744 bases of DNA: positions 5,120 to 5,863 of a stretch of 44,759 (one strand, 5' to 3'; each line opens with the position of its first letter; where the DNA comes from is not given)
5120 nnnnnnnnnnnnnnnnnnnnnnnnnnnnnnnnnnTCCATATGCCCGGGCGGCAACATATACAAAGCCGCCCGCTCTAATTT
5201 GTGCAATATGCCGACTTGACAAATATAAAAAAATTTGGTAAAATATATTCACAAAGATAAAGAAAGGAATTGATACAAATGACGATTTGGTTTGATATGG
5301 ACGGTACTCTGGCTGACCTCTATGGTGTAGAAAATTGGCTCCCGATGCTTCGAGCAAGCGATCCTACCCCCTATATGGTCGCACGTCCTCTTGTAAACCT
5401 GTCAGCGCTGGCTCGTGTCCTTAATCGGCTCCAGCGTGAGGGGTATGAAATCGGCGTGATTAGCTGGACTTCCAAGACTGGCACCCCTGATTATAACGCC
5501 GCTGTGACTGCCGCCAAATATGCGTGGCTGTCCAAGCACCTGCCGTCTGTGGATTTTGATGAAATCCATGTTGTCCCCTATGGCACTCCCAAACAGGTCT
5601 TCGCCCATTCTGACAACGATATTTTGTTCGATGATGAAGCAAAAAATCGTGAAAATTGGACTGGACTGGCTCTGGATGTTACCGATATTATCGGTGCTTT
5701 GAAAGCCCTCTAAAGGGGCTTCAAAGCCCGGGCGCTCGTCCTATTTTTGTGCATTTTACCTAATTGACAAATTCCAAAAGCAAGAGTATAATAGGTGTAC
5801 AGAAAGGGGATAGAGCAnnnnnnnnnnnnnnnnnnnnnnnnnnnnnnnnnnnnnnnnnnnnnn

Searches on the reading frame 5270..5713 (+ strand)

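Call 15: search_protein_families(library=pfam, max_evalue=0.01, proteins=[window:5270-5713:+])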
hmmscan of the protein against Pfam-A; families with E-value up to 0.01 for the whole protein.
window:5270-5713:+ (147 aa): 1 family
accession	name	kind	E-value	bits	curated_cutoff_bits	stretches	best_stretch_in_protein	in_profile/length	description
PF06941.18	NT5C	-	2.8e-07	31.1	24.8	1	47-134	72-147/180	5' nucleotidase, deoxy (Pyrimidine), cytosolic type C protein (NT5C)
